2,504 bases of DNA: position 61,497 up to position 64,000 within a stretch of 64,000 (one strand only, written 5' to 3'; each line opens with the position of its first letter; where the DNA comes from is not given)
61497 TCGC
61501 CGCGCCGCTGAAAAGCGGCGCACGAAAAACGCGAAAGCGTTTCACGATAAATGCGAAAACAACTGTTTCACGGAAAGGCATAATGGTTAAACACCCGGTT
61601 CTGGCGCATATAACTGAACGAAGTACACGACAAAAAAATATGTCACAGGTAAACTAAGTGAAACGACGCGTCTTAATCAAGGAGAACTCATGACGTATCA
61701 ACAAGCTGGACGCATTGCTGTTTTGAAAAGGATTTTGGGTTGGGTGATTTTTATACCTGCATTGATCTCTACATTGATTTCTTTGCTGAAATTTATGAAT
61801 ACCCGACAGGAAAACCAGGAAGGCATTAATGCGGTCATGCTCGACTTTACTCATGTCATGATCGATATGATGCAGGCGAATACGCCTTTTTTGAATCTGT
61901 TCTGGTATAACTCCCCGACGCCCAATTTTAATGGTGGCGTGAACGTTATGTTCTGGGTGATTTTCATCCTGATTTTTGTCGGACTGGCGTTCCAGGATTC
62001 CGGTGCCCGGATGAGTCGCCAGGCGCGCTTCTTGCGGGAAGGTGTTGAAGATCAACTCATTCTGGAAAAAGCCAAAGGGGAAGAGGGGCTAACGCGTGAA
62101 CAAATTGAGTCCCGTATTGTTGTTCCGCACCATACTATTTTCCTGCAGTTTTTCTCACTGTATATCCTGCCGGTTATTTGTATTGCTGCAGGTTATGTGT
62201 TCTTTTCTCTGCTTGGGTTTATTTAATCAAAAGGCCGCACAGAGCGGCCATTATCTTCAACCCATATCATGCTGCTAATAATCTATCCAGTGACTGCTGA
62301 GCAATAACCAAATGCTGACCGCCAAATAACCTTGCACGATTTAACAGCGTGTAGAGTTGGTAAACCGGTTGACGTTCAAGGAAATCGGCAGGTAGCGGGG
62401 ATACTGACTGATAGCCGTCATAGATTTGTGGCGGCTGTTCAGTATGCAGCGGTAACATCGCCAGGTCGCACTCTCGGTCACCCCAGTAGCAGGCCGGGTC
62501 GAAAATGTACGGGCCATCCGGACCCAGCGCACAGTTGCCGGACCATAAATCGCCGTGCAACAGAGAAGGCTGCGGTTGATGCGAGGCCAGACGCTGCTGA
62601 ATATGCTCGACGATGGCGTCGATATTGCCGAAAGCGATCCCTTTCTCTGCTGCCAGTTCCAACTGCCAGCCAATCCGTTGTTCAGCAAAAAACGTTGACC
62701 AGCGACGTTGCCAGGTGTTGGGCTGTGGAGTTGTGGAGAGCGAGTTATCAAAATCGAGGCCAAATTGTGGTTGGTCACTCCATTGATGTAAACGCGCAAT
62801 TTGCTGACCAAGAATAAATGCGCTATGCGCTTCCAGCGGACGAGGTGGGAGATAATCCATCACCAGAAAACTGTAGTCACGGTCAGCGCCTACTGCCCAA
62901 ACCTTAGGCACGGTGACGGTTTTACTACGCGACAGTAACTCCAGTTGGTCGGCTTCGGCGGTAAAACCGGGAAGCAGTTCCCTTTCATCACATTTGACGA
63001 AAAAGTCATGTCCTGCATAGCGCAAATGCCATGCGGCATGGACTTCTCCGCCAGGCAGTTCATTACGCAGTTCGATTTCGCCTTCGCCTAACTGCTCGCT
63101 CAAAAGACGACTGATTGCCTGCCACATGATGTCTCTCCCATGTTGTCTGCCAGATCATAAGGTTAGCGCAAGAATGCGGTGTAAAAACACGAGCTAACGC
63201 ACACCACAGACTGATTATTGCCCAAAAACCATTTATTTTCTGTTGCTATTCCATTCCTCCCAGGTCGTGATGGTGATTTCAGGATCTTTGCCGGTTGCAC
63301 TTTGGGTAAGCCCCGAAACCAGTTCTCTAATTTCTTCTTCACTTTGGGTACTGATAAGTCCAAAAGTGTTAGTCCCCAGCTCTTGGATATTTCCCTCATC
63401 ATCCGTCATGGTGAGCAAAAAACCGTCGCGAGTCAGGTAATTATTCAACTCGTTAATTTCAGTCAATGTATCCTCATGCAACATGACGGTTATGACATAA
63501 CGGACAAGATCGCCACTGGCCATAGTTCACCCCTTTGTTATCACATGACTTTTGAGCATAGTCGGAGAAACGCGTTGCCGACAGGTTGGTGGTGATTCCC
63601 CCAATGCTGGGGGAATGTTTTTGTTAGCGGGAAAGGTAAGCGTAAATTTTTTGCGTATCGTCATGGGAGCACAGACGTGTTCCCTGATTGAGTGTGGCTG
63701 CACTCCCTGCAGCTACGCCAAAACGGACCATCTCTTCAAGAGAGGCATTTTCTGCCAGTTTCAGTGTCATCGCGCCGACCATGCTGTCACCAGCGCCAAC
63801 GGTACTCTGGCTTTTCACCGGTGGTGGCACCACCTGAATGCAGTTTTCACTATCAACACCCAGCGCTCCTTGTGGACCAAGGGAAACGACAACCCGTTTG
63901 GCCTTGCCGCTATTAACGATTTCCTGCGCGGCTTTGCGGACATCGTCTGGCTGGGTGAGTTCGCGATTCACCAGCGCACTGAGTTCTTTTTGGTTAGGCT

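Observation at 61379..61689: Synteny breakpoint: 5'-truncated lhr fused to the yniB upstream region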

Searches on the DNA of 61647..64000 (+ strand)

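Call 42: search_dna_similar(query=window:61647-64000:+, collection=ecoli_genomes, mode=near, max_rows=12)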
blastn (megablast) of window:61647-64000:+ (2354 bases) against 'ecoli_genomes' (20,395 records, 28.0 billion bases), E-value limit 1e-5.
Records with a match: 5423; places in all: 5426; records where one place covers at least 80% of the query: 5423.
Genomes with a match: 5423 of 5426; with a place that covers at least 80% of the query: 5423. Places per genome that has any: lowest 1, median 1, highest 2. On chromosomes: 5424 places; on plasmids: 2.
Best place of each record, by identity: >=99% 1768; 95-99% 3655.
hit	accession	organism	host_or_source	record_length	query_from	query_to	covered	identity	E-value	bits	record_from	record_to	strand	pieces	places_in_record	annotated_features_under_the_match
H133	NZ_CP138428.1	Escherichia coli strain 6EVA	Homo sapiens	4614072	1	2354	100%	100.0%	0e+0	4342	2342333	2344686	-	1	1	yniA: fructosamine kinase family protein | yniB: YniB family protein | pfkB: 6-phosphofructokinase II | ghoS: type V toxin-antitoxin system endoribonuclease antitoxin GhoS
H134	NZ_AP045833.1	Escherichia coli strain wlxctx60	Ursus thibetanus japonicus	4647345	1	2354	100%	100.0%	0e+0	4342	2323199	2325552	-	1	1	yniA: fructosamine kinase family protein | yniB: YniB family protein | pfkB: 6-phosphofructokinase II | ghoS: type V toxin-antitoxin system endoribonuclease antitoxin GhoS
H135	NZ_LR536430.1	Escherichia coli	-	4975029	1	2354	100%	99.6%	0e+0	4292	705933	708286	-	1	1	yniA: fructosamine kinase family protein | yniB: YniB family protein | pfkB: 6-phosphofructokinase II | ghoS: type V toxin-antitoxin system endoribonuclease antitoxin GhoS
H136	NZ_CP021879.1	Escherichia coli strain AR_0137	missing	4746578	1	2354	100%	99.5%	0e+0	4287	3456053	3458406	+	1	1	yniA: fructosamine kinase family protein | yniB: YniB family protein | pfkB: 6-phosphofructokinase II | ghoS: type V toxin-antitoxin system endoribonuclease antitoxin GhoS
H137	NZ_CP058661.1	Escherichia coli strain 005008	Homo sapiens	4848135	1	2354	100%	99.5%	0e+0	4287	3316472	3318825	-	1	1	yniA: fructosamine kinase family protein | yniB: YniB family protein | pfkB: 6-phosphofructokinase II | ghoS: type V toxin-antitoxin system endoribonuclease antitoxin GhoS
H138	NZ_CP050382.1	Escherichia coli strain 52148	Homo sapiens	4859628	1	2354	100%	99.5%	0e+0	4287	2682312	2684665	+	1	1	yniA: fructosamine kinase family protein | yniB: YniB family protein | pfkB: 6-phosphofructokinase II | ghoS: type V toxin-antitoxin system endoribonuclease antitoxin GhoS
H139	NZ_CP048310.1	Escherichia coli strain 32-4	environment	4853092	1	2354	100%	99.5%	0e+0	4287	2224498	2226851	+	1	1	yniA: fructosamine kinase family protein | yniB: YniB family protein | pfkB: 6-phosphofructokinase II | ghoS: type V toxin-antitoxin system endoribonuclease antitoxin GhoS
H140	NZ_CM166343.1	Escherichia coli strain CH10268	Homo sapiens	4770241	1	2354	100%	99.5%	0e+0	4287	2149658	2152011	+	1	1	yniA: fructosamine kinase family protein | yniB: YniB family protein | pfkB: 6-phosphofructokinase II | ghoS: type V toxin-antitoxin system endoribonuclease antitoxin GhoS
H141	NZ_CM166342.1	Escherichia coli strain CH10468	Homo sapiens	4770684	1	2354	100%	99.5%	0e+0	4287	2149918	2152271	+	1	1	yniA: fructosamine kinase family protein | yniB: YniB family protein | pfkB: 6-phosphofructokinase II | ghoS: type V toxin-antitoxin system endoribonuclease antitoxin GhoS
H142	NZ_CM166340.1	Escherichia coli strain CH10982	Homo sapiens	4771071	1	2354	100%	99.5%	0e+0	4287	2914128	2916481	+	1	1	yniA: fructosamine kinase family protein | yniB: YniB family protein | pfkB: 6-phosphofructokinase II | ghoS: type V toxin-antitoxin system endoribonuclease antitoxin GhoS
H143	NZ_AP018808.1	Escherichia coli strain E2865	Bos taurus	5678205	1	2354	100%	99.5%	0e+0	4281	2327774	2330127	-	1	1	yniA: fructosamine kinase family protein | yniB: YniB family protein | pfkB: 6-phosphofructokinase II | ghoS: type V toxin-antitoxin system endoribonuclease antitoxin GhoS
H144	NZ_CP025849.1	Escherichia coli strain 600468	Homo sapiens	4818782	1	2354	100%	99.5%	0e+0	4281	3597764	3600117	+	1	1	yniA: fructosamine kinase family protein | yniB: YniB family protein | pfkB: 6-phosphofructokinase II | ghoS: type V toxin-antitoxin system endoribonuclease antitoxin GhoS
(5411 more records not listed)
